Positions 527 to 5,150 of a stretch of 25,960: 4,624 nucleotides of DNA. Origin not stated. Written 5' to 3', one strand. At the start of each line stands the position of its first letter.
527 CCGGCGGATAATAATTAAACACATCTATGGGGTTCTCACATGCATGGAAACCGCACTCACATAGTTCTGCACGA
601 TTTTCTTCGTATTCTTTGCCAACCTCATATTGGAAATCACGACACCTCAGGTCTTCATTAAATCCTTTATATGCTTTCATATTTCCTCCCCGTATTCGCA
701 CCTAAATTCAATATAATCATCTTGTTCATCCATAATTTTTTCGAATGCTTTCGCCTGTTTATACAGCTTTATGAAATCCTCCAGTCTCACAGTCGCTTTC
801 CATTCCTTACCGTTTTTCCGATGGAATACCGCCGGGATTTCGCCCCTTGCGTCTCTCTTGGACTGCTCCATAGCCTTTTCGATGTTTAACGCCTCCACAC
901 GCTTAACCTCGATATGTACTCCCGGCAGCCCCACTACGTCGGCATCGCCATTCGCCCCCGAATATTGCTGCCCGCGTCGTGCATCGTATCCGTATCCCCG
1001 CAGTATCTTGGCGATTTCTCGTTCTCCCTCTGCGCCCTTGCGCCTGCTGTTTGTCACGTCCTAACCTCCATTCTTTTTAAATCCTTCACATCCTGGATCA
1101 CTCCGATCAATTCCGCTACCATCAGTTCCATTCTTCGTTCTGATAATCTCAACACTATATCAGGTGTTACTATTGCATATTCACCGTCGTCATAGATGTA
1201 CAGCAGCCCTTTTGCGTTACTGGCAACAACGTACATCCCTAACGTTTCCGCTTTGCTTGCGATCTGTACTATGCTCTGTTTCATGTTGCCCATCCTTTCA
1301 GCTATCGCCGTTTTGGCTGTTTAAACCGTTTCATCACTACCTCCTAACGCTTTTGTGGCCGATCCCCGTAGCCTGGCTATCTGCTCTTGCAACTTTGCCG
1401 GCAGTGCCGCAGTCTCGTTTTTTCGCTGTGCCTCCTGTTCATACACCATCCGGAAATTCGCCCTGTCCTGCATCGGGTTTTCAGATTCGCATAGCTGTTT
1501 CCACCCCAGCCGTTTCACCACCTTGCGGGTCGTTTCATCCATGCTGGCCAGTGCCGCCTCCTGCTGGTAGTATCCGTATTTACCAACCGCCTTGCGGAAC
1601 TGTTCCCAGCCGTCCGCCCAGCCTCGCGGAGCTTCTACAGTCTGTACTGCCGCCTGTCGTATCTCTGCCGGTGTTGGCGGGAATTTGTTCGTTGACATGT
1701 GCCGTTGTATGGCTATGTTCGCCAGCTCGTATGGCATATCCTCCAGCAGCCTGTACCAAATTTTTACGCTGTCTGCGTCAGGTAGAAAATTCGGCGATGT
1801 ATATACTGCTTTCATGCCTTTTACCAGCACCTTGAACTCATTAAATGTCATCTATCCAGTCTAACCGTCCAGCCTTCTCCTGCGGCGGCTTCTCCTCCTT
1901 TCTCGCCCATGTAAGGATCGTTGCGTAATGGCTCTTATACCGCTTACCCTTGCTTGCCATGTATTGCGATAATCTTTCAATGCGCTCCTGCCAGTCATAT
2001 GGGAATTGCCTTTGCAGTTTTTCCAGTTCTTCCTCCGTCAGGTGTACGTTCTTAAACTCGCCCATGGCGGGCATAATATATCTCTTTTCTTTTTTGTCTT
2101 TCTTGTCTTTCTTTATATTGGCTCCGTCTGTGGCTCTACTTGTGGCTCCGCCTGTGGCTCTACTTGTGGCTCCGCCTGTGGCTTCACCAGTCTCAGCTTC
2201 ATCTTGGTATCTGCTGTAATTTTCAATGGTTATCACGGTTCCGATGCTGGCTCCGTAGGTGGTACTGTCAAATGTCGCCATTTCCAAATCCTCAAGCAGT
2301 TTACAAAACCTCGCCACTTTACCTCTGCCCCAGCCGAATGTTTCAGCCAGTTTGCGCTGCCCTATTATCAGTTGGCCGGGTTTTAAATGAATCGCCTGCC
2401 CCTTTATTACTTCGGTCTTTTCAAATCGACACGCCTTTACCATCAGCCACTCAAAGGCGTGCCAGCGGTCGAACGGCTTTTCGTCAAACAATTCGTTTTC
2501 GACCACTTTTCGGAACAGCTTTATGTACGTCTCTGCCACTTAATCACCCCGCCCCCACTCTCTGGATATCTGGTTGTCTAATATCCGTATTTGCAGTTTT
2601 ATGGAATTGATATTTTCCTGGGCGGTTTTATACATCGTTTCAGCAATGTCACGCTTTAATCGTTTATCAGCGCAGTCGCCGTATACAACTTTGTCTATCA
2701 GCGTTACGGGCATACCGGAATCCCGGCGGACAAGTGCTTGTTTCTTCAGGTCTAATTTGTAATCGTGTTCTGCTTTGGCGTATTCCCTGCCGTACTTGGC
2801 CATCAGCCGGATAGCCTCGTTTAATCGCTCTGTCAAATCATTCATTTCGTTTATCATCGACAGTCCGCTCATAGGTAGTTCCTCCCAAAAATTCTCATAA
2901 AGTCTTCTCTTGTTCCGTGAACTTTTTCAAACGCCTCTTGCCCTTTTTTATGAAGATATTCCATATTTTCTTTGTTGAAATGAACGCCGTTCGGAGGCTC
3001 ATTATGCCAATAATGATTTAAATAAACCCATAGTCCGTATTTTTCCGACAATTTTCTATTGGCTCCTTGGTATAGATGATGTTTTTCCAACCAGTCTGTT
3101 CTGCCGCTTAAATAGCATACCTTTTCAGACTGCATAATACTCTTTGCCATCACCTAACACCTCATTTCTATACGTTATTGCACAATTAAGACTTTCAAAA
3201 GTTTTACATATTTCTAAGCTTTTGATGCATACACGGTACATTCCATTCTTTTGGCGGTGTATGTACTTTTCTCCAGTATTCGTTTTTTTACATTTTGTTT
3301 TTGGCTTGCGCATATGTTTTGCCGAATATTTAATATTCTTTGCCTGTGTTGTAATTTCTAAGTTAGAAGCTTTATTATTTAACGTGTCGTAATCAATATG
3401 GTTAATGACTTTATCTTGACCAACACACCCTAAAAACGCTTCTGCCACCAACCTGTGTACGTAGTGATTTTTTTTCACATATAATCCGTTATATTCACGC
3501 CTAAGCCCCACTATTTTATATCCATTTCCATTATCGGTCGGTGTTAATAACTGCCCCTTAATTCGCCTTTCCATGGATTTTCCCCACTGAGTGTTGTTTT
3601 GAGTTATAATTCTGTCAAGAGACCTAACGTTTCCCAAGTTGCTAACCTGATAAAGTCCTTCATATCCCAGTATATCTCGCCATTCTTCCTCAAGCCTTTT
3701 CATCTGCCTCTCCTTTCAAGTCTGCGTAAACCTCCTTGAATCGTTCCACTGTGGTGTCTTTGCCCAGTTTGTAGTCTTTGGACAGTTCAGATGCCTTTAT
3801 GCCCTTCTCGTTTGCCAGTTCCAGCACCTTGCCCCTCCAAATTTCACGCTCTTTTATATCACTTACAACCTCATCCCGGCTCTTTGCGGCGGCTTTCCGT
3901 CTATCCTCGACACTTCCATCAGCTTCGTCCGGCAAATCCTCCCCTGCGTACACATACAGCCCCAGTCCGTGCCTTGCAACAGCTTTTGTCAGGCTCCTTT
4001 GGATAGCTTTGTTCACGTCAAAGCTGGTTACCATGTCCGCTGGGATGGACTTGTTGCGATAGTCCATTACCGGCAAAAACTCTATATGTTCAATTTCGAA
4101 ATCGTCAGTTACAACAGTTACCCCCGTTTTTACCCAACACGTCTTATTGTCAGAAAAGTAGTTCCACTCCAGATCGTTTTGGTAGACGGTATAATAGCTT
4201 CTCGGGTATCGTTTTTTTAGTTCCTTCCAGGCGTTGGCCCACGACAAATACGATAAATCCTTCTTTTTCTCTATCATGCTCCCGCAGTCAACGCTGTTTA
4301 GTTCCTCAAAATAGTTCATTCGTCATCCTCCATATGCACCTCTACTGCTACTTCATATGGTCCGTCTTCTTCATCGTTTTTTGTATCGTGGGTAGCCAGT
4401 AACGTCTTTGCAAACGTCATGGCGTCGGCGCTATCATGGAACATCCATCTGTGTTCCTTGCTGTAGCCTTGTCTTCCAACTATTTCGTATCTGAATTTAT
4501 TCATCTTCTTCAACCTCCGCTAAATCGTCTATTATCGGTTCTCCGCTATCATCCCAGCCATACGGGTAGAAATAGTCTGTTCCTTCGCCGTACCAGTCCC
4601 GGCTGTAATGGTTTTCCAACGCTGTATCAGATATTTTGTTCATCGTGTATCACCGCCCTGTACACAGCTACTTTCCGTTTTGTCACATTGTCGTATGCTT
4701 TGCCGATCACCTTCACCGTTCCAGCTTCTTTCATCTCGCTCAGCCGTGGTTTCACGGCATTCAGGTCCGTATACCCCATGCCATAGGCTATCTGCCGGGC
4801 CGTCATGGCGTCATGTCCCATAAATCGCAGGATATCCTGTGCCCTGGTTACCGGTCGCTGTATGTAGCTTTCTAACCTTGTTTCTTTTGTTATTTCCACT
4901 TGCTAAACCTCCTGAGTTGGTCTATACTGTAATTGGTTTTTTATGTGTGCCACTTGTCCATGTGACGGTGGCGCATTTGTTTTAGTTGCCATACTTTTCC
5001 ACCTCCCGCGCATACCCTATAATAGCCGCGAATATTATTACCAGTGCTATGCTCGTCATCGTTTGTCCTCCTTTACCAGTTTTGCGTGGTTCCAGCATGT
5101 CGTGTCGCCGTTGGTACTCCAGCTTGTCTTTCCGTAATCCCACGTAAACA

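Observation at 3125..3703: AT-rich HNH/NUMOD4 homing endonuclease wedged between recombination and replication genes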

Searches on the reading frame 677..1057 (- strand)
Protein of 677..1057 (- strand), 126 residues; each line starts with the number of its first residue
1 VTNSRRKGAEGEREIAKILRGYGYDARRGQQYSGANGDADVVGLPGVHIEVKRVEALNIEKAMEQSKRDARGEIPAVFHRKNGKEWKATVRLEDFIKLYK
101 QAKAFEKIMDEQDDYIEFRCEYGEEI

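Call 3: search_protein_families(library=pfam, proteins=[window:677-1057:-], max_evalue=0.01)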
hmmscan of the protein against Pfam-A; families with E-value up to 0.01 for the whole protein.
window:677-1057:- (126 aa): 2 families
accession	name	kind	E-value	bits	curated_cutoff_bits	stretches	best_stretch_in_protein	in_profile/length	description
PF24608.2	PDDEXK_15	-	2.4e-05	24.7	27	1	3-100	1-119/164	Phage putative PDDEXK endonuclease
PF04313.20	HSDR_N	-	0.0025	18.1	25.1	1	43-78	136-173/198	Type I restriction enzyme R protein N terminus (HSDR_N)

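Call 4: search_protein_families(library=phrogs, proteins=[window:677-1057:-], max_evalue=0.001)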
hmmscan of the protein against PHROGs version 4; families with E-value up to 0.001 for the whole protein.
window:677-1057:- (126 aa): 1 family
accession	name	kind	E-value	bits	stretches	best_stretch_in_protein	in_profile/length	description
phrog_244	-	DNA, RNA and nucleotide metabolism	5.3e-25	89.8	1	1-110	5-121/186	RusA-like Holliday junction resolvase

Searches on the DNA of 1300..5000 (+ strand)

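Call 7: search_dna_similar(query=window:1300-5000:+, collection=phages, mode=distant, max_rows=30)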
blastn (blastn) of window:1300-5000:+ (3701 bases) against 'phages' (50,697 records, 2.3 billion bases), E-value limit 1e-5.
Records with a match: 22; places in all: 22; records where one place covers at least 80% of the query: 0.
Best place of each record, by identity: 80-90% 6; 60-80% 16.
By first word of the organism name: Lactococcus 18; Bacteriophage 1; Skunavirus 1; Vibrio 1; Enterococcus 1.
By host as written in the record: Lactococcus lactis 11; Lactococcus garvieae 4; Lactococcus lactis SMQ-404 2; - 1; Lactococcus cremoris 3107 1; Vibrio parahaemolyticus 1; Enterococcus faecalis (HLGR5; high level gentamycin resistance) 1; Lactococcus lactis subsp. cremoris SMQ-491 1.
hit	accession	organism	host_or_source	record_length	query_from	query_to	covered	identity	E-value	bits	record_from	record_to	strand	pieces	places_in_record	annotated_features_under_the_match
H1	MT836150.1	Bacteriophage sp.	human fecal samples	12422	133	404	7%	77.7%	3e-52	214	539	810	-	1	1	record has no annotation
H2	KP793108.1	Lactococcus phage 936 group phage Phi5.12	Lactococcus lactis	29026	2628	2792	4%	68.5%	3e-7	64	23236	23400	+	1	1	SAK protein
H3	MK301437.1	Lactococcus phage 1W08F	Lactococcus lactis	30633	2628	2792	4%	68.5%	3e-7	64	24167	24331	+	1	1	SAK kinase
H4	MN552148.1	Lactococcus phage P1532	Lactococcus lactis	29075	2628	2792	4%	68.5%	3e-7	64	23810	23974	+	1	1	hypothetical protein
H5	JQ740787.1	Lactococcus phage ASCC191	Lactococcus lactis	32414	2628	2792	4%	68.5%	3e-7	64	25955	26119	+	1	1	putative sak protein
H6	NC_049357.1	Lactococcus phage 936 group phage Phi5.12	Lactococcus lactis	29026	2628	2792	4%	68.5%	3e-7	64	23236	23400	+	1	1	Sak-like ssDNA annealing protein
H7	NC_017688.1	Lactococcus phage ASCC191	Lactococcus lactis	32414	2628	2792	4%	68.5%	3e-7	64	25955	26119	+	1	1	Sak-like ssDNA annealing protein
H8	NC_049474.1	Lactococcus phage P1532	Lactococcus lactis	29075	2628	2792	4%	68.5%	3e-7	64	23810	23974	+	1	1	Sak-like ssDNA annealing protein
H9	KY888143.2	Lactococcus phage PLgW-1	Lactococcus garvieae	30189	2667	2795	3%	71.3%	1e-7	67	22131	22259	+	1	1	SAK protein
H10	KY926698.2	Lactococcus phage PLgY-16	Lactococcus garvieae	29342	2667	2795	3%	71.3%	1e-7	67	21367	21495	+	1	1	SAK protein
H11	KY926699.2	Lactococcus phage PLgY-30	Lactococcus garvieae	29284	2667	2795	3%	71.3%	1e-7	67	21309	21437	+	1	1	SAK protein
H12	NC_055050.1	Lactococcus phage PLgW-1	Lactococcus garvieae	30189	2667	2795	3%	71.3%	1e-7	67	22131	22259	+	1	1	Sak-like ssDNA annealing protein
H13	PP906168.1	Skunavirus sv66901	Lactococcus cremoris 3107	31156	2701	2792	2%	75.0%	1e-6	64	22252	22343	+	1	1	Sak-like ssDNA annealing protein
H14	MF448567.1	Lactococcus phage 66901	Lactococcus lactis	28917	2701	2792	2%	75.0%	1e-6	64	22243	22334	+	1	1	putative Sak protein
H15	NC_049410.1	Lactococcus phage 66901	Lactococcus lactis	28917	2701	2792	2%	75.0%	1e-6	64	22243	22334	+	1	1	Sak-like ssDNA annealing protein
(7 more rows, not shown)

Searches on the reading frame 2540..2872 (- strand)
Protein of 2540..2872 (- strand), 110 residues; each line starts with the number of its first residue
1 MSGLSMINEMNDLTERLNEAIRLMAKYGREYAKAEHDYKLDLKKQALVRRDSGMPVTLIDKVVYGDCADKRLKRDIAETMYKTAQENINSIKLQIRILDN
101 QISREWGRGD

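Call 3: search_protein_families(library=pfam, proteins=[window:2540-2872:-], max_evalue=0.01)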
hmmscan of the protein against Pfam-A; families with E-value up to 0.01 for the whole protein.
window:2540-2872:- (110 aa): 0 families

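Call 4: search_protein_families(library=phrogs, proteins=[window:2540-2872:-], max_evalue=0.001)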
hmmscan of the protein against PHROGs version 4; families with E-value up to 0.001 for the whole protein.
window:2540-2872:- (110 aa): 1 family
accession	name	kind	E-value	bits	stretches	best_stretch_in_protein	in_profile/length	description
phrog_1389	-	unknown function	4e-19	69.8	1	2-106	9-113/122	-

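Call 14: find_encoding_contigs(protein=window:2540-2872:-, flank=5000, max_places=10)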
Protein window:2540-2872:- (110 aa): 24 contigs read that carry it; 10 places shown.
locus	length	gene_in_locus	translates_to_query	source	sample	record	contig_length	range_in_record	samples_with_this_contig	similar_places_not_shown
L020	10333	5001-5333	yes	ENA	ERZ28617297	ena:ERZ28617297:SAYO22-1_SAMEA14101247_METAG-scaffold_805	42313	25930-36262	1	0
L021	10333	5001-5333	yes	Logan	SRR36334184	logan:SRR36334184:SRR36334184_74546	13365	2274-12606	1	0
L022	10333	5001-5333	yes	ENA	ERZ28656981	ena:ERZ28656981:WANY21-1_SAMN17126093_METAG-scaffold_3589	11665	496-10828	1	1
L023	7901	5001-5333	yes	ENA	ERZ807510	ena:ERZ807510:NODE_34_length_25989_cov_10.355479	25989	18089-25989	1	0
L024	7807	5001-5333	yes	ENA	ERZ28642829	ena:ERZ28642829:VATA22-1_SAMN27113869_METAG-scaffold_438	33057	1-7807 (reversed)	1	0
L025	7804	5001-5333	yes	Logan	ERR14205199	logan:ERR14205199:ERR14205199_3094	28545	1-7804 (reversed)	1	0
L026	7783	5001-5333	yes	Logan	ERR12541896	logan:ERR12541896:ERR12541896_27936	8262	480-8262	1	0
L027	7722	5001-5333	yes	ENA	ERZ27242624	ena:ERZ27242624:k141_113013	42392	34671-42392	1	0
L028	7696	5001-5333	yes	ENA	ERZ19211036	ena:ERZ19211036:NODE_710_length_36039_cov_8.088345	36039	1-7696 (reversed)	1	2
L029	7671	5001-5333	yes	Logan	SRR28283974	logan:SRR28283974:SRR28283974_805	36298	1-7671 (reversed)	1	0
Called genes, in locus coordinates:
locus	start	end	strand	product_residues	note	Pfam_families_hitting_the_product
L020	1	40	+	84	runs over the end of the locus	PF13560:HTH_31 (weak), PF13443:HTH_26 (weak)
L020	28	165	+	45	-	-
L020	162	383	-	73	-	PF09954:DUF2188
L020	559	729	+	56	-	PF13240:Zn_Ribbon_1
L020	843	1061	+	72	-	-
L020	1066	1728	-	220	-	PF13643:DUF4145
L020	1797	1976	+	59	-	PF12728:HTH_17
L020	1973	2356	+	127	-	-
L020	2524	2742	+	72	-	-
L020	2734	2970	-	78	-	-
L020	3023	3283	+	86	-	-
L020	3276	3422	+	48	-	-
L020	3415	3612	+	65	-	-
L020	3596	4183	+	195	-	PF04404:ERF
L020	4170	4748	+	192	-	PF07463:NUMOD4, PF13392:HNH_3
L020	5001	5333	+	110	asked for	-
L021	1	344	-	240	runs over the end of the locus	PF13240:Zn_Ribbon_1 (faint), PF13248:Zn_ribbon_3 (weak), PF27000:PH_gly_zipper, PF09851:SHOCT (weak)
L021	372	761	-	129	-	PF06114:Peptidase_M78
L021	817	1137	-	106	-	PF01381:HTH_3, PF13443:HTH_26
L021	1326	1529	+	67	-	-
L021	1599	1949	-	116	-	-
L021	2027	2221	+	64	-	-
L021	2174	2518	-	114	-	-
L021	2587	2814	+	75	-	PF12728:HTH_17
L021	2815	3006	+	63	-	-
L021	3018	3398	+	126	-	-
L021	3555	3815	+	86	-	-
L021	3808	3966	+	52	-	-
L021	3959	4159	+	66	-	-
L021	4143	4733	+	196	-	PF04404:ERF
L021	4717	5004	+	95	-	-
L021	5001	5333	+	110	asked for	-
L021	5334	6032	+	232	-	-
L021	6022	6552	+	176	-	PF11417:G39P_N (faint)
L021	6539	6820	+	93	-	-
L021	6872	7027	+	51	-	-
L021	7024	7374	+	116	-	-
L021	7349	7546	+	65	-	-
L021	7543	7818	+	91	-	-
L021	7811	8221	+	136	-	PF00436:SSB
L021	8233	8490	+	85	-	-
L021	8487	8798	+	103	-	-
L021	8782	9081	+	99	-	-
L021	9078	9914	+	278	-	-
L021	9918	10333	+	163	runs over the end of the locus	-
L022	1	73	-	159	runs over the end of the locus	-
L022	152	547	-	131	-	PF06114:Peptidase_M78 (weak)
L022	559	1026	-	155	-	PF01381:HTH_3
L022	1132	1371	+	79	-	PF05339:DUF739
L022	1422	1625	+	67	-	-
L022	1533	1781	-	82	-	-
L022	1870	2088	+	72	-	-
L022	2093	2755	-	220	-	PF13643:DUF4145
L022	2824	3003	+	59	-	PF12728:HTH_17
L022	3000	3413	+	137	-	-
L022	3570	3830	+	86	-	-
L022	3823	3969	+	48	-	-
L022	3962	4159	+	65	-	-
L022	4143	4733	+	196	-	PF04404:ERF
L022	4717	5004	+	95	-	-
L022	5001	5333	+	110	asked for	-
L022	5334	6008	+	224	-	-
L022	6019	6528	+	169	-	PF11417:G39P_N (weak)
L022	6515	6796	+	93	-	-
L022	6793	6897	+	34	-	-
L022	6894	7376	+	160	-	-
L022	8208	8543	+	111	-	-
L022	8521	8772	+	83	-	-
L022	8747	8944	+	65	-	-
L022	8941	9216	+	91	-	-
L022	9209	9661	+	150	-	PF00436:SSB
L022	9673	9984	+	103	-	-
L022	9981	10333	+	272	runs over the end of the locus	PF01507:PAPS_reduct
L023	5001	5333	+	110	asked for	-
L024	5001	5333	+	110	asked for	-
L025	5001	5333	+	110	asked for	-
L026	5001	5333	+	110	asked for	-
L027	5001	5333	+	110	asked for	-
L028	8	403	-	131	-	PF06114:Peptidase_M78 (weak)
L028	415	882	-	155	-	PF01381:HTH_3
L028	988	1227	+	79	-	PF05339:DUF739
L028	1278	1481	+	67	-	-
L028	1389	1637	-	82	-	-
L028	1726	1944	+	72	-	-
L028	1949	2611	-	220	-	PF13643:DUF4145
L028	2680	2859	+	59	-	PF12728:HTH_17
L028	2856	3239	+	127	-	-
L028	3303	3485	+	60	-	-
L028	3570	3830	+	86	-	-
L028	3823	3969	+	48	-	-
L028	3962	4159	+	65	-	-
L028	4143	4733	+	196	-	PF04404:ERF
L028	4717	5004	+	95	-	-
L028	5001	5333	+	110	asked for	-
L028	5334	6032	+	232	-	-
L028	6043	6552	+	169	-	PF11417:G39P_N (weak)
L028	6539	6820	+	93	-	-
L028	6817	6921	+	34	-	-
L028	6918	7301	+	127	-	PF24608:PDDEXK_15 (weak)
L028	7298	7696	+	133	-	?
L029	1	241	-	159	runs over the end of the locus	-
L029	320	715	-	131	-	PF06114:Peptidase_M78 (weak)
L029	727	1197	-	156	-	PF12844:HTH_19 (weak), PF01381:HTH_3, PF13443:HTH_26, PF13560:HTH_31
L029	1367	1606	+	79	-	PF01381:HTH_3 (faint), PF13443:HTH_26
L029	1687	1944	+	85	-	-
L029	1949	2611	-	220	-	PF13643:DUF4145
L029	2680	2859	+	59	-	PF12728:HTH_17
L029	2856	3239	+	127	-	-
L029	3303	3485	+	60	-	-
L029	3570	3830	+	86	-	-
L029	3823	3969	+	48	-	-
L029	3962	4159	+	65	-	-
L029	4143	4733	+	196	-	PF04404:ERF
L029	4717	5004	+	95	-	-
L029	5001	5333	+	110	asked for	-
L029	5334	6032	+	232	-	-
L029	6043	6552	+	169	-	PF11417:G39P_N (weak)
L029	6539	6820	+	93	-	-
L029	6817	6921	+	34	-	-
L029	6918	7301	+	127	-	PF24608:PDDEXK_15 (weak)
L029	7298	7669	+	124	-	?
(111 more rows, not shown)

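Call 18: search_protein_families(library=pfam, proteins=[L021:4717-5004:+, window:2540-2872:-], max_evalue=10)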
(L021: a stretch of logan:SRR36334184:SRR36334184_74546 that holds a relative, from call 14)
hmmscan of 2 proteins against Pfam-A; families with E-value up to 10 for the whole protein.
L021:4717-5004:+ (95 aa): 1 family
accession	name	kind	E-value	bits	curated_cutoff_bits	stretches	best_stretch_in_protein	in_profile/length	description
PF06014.16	YqgQ-like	-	0.13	12.7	25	1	55-88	18-50/61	YqgQ-like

window:2540-2872:- (110 aa): 0 families

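Call 19: search_protein_families(library=ncbifam, proteins=[L021:4717-5004:+, window:2540-2872:-], max_evalue=1)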
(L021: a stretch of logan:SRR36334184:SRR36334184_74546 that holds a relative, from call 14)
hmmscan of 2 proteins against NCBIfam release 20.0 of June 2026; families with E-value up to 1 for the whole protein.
L021:4717-5004:+ (95 aa): 0 families

window:2540-2872:- (110 aa): 1 family
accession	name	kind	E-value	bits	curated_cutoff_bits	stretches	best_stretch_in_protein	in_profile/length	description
NF011043.0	PRK14473.1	equivalog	0.058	13.3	168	1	6-45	33-72/164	F0F1 ATP synthase subunit B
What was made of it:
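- Tried and rejected: Pfam and NCBIfam scans of the small ORF, of its 95-type counterpart and of the 110-aa protein gave nothing meaningful (calls 18, 19).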

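Call 21: find_related_loci(query=window:2540-2872:-, collection=genome_contigs, flank=6000)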
Query window:2540-2872:- (110 aa) in genome_contigs; peptide patterns used: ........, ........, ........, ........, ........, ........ (x = any residue, [..] = any of these).
63 stretches matched a pattern; 2 encode a relative of the query (tblastn E <= 1e-3); 2 distinct loci.
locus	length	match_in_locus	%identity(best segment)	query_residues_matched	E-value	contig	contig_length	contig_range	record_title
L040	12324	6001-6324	69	1-108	1e-50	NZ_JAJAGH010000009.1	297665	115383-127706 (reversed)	Hominibacterium faecale strain SF3 contig9, whole genome shotgun sequence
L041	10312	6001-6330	45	2-109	1e-27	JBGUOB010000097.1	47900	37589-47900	MAG: Candidatus Cryptobacteroides sp. isolate ruminal_MAG_197 ruminal_MAG_197_contig_0097, whole genome shotgun sequence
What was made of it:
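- Closest known: I-HmuI-like HNH endonucleases in the replication modules of lactococcal Skunavirus phages. Different: The nearest genome hit is a Hominibacterium faecale prophage (call 21).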
